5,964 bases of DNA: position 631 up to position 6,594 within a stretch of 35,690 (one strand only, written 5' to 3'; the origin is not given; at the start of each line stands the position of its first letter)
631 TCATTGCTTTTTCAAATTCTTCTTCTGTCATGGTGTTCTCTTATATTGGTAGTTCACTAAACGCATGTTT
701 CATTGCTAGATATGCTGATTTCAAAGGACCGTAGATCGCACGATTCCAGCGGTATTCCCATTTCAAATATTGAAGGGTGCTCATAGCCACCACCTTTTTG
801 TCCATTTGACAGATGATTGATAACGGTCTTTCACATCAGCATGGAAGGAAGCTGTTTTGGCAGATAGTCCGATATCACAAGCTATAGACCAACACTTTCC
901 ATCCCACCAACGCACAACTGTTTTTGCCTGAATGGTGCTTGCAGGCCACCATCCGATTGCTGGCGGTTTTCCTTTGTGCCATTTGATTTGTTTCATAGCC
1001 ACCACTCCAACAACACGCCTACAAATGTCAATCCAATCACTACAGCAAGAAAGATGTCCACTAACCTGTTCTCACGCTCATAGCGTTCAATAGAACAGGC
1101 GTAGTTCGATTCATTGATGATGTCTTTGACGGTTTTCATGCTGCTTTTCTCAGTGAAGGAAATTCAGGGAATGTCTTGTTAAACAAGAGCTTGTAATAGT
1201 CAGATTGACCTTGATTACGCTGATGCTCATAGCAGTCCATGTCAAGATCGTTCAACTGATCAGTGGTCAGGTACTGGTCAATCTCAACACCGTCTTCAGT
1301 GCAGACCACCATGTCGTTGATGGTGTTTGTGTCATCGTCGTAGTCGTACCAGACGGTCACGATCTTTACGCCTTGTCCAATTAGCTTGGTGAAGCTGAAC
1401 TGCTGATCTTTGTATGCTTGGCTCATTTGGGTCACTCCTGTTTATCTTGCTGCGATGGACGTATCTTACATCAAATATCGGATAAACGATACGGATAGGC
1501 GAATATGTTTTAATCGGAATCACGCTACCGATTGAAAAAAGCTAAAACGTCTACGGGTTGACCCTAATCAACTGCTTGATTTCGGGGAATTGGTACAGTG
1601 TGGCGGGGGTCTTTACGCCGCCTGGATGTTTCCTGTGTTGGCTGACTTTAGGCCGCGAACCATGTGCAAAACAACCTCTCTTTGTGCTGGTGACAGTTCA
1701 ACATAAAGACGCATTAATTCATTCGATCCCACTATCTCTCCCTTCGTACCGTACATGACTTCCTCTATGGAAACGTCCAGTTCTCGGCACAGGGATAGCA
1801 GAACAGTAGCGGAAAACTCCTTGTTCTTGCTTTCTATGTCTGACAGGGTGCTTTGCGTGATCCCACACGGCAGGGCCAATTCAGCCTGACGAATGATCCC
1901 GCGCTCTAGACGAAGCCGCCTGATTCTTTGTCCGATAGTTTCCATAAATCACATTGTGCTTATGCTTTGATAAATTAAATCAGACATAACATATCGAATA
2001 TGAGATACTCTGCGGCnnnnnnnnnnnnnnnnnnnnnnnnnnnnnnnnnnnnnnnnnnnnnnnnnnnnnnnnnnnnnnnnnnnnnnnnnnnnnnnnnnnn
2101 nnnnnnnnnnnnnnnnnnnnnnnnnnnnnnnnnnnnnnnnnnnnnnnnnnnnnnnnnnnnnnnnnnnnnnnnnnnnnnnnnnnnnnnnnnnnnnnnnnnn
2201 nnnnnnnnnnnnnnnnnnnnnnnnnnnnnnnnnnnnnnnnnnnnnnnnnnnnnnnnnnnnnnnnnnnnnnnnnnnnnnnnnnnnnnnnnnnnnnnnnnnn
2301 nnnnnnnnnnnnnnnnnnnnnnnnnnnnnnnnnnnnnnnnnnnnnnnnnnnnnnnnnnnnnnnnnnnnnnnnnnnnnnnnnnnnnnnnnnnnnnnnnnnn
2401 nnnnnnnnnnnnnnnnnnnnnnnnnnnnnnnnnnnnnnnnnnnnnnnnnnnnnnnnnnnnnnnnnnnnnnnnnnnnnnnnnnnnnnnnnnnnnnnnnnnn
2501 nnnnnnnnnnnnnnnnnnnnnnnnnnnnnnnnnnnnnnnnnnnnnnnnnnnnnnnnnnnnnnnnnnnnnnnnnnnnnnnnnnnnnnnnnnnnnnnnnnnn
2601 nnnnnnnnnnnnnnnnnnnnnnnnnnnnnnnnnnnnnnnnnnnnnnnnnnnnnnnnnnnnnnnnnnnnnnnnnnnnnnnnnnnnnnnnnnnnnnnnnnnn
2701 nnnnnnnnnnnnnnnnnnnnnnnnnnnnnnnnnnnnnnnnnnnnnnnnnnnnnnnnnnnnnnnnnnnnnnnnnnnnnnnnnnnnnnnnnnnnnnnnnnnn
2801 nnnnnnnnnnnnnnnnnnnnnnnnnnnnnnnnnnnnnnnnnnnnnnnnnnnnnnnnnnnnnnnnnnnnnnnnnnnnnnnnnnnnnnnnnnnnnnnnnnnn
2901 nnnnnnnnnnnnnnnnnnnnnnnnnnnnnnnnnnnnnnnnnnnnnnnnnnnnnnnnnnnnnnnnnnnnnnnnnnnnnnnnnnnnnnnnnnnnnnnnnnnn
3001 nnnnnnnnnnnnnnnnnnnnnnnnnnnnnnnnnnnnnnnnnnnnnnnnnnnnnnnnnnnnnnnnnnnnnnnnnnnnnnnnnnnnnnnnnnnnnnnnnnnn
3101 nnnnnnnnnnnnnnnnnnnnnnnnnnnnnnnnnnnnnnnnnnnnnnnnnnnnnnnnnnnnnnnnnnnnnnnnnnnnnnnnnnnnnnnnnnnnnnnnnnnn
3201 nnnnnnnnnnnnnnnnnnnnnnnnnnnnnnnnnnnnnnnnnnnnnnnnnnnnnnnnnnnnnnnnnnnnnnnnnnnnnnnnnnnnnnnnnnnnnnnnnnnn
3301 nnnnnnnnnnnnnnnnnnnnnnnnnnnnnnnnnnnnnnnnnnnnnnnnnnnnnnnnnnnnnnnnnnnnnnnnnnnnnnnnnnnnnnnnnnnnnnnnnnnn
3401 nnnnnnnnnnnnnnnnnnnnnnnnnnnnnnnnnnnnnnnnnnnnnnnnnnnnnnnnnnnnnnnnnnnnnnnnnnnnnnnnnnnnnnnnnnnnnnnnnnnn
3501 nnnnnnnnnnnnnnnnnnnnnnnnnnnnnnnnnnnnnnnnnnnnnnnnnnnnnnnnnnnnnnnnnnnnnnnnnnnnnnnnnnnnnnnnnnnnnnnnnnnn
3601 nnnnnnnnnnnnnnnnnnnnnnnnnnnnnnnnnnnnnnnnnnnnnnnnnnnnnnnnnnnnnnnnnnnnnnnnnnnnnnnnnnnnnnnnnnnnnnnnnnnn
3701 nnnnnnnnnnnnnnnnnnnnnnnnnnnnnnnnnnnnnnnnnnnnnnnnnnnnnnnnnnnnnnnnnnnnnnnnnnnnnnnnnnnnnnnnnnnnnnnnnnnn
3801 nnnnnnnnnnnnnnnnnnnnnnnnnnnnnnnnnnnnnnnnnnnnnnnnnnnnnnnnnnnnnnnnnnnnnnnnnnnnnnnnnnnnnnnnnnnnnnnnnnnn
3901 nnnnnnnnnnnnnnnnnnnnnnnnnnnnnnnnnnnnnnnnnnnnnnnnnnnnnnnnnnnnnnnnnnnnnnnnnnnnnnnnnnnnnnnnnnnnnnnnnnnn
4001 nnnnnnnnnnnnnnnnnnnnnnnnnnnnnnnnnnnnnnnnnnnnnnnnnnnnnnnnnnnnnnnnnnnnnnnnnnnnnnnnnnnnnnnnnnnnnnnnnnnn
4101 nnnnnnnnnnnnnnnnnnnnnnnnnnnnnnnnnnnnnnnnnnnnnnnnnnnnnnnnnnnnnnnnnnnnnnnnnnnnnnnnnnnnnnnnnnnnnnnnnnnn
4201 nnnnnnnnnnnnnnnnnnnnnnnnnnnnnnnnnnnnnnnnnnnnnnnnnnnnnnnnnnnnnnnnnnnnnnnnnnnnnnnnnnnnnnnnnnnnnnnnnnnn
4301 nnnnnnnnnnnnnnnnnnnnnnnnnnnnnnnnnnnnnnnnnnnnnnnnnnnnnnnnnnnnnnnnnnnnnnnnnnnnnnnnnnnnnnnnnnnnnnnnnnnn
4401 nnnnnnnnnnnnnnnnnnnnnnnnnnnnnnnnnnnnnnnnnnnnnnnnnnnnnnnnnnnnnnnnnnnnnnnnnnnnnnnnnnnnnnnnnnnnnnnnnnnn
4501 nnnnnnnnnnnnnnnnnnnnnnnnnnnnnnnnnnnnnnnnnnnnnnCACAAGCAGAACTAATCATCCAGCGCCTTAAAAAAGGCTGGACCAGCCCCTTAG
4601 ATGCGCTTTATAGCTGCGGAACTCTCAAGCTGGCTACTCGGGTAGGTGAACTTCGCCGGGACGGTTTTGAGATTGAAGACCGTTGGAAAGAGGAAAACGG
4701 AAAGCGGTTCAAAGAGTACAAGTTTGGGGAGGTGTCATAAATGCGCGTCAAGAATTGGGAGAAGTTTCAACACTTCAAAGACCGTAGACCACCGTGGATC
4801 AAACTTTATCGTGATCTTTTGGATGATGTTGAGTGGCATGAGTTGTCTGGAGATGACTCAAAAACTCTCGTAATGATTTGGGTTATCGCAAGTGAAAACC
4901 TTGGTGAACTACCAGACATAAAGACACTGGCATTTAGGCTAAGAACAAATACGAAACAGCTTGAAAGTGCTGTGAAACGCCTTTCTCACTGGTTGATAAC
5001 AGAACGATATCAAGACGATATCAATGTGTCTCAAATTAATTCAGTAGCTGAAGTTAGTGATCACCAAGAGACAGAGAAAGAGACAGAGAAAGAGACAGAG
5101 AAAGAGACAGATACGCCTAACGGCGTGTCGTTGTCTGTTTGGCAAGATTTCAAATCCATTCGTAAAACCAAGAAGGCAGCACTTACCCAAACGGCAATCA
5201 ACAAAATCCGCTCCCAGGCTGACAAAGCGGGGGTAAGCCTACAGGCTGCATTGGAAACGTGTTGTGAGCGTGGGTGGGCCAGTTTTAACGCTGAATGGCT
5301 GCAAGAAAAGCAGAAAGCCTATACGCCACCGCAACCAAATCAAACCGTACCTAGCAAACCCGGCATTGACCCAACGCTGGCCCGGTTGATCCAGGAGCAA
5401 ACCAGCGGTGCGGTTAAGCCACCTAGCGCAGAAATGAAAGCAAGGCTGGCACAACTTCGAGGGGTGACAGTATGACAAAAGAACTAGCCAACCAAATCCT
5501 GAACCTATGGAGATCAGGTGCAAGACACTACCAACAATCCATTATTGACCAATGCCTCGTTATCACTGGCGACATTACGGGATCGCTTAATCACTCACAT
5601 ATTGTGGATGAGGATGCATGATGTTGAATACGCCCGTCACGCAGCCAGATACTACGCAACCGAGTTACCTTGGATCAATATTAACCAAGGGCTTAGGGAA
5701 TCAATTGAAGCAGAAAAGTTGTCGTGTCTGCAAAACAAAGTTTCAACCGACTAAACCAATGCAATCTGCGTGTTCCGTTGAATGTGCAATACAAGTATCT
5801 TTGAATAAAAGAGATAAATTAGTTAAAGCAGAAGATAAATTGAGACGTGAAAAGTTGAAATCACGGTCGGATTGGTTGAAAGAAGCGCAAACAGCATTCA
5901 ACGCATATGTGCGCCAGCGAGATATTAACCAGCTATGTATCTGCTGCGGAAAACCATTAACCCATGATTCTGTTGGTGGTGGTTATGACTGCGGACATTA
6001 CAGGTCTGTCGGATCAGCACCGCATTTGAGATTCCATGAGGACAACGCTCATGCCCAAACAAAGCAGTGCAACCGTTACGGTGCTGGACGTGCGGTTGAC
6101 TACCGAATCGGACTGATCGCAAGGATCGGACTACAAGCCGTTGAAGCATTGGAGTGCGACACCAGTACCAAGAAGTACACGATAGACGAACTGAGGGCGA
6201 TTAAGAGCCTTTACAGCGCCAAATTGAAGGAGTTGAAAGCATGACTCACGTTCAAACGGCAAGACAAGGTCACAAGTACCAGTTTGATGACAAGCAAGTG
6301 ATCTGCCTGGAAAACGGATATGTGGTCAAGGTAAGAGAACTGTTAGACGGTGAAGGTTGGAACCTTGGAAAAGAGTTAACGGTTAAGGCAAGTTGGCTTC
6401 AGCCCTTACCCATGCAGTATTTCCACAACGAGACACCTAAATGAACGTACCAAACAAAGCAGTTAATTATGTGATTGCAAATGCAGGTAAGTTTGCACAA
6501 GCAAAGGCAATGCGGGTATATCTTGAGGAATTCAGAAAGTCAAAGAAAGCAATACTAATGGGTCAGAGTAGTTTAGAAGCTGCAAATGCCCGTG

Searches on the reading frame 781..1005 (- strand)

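Call 83: search_protein_families(library=pfam, proteins=[window:781-1005:-], max_evalue=0.01)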
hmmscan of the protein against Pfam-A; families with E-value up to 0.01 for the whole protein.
window:781-1005:- (74 aa): 1 family
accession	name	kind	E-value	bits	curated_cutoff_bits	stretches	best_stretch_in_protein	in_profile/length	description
PF10708.14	DUF2510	-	0.0016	18.6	24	1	18-40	2-23/35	Protein of unknown function (DUF2510)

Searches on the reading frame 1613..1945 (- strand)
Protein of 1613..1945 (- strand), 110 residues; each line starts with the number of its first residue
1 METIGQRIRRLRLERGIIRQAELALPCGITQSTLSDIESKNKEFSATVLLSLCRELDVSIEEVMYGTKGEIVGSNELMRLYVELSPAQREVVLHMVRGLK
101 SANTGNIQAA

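Call 83: search_protein_families(library=pfam, proteins=[window:1613-1945:-], max_evalue=0.01)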
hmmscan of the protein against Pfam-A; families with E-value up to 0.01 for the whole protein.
window:1613-1945:- (110 aa): 6 families
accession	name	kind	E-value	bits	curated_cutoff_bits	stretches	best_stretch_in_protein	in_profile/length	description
PF01381.28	HTH_3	-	9.2e-10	38.9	23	1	8-62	1-54/55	Helix-turn-helix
PF13560.12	HTH_31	-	1.8e-08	35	27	1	4-62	2-60/64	Helix-turn-helix domain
PF13443.12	HTH_26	-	2.1e-08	34.8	22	1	7-64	1-58/63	Cro/C1-type HTH DNA-binding domain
PF12844.13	HTH_19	-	2.1e-08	34.4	30.2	1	5-66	1-61/64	Helix-turn-helix domain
PF07022.19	Phage_CI_repr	-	0.00015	22.5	22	1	7-68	2-62/65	Bacteriophage CI repressor helix-turn-helix domain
PF13744.12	HTH_37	-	0.0043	17.3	27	1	17-61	31-76/80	Helix-turn-helix domain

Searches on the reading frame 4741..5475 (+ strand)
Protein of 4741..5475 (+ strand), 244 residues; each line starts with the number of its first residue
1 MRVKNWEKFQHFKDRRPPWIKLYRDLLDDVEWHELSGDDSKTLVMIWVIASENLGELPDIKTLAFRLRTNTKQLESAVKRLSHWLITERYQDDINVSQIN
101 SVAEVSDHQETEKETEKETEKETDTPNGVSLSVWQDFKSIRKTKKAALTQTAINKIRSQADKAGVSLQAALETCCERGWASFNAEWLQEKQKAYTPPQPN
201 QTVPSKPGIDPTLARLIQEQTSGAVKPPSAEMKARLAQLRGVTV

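Call 6: search_protein_families(library=phrogs, proteins=[window:4741-5475:+], max_evalue=0.01)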
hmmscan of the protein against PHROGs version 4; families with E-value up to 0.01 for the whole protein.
window:4741-5475:+ (244 aa): 5 families
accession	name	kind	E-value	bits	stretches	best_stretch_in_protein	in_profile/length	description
phrog_678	-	DNA, RNA and nucleotide metabolism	5.9e-19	69.8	1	92-204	191-303/346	replication initiation O-like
phrog_6451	-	DNA, RNA and nucleotide metabolism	1e-11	46.1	1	109-202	160-252/272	primosomal protein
phrog_26426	-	DNA, RNA and nucleotide metabolism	2.4e-11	44.6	1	3-122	5-121/272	replication protein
phrog_12556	-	DNA, RNA and nucleotide metabolism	2.8e-09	38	1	121-200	234-315/347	replication initiation protein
phrog_186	-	DNA, RNA and nucleotide metabolism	1e-05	26.4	1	13-159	16-164/308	DnaD-like helicase loader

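Call 7: search_protein_families(library=pfam, proteins=[window:4741-5475:+], max_evalue=0.01)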
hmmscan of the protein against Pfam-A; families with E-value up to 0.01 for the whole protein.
window:4741-5475:+ (244 aa): 0 families

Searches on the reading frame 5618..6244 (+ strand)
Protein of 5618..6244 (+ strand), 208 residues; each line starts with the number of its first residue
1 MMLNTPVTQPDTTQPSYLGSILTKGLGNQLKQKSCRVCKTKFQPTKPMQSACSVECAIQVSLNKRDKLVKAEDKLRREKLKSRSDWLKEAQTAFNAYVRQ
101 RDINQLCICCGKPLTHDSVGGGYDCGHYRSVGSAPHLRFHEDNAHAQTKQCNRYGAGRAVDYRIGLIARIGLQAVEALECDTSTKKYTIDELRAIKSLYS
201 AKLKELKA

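Call 6: search_protein_families(library=phrogs, proteins=[window:5618-6244:+], max_evalue=0.01)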
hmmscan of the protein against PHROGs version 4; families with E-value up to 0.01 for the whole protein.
window:5618-6244:+ (208 aa): 5 families
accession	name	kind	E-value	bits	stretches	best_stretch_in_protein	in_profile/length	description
phrog_171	-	DNA, RNA and nucleotide metabolism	5.9e-74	251.3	1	29-207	35-222/452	NinG/ Rap DNA junction specific endonuclease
phrog_5034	-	DNA, RNA and nucleotide metabolism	6.7e-36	124.5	1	76-207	4-131/138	NinG/ Rap DNA junction specific endonuclease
phrog_12986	-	unknown function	1.6e-30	106.9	1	29-147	3-129/130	-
phrog_4916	-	unknown function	1.7e-13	51.1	1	146-207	3-64/71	-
phrog_3910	-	transcription regulation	0.009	16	0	29-88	17-73/356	transcriptional regulator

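Call 7: search_protein_families(library=pfam, proteins=[window:5618-6244:+], max_evalue=0.01)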
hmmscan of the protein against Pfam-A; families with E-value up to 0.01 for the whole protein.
window:5618-6244:+ (208 aa): 2 families
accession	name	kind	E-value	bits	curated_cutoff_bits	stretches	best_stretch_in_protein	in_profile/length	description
PF05766.18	NinG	-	3.5e-49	167.7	25.4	1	29-207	3-191/193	Bacteriophage Lambda NinG protein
PF22314.2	NPC1_MLD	-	0.0049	17.1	27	1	34-151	70-186/216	NPC1, middle luminal domain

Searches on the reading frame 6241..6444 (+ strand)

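Call 6: search_protein_families(library=phrogs, proteins=[window:6241-6444:+], max_evalue=0.01)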
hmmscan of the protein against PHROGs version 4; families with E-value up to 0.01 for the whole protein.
window:6241-6444:+ (67 aa): 1 family
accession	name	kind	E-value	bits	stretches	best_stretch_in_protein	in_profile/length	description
phrog_2404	-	unknown function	0.0079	17.1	1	4-54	14-64/76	-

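Call 7: search_protein_families(library=pfam, proteins=[window:6241-6444:+], max_evalue=0.01)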
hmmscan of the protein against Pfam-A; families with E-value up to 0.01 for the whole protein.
window:6241-6444:+ (67 aa): 0 families

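Call 64: search_protein_families(library=ncbifam, proteins=[window:6241-6444:+], max_evalue=0.1)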
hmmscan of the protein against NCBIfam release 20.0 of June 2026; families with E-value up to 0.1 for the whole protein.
window:6241-6444:+ (67 aa): 0 families
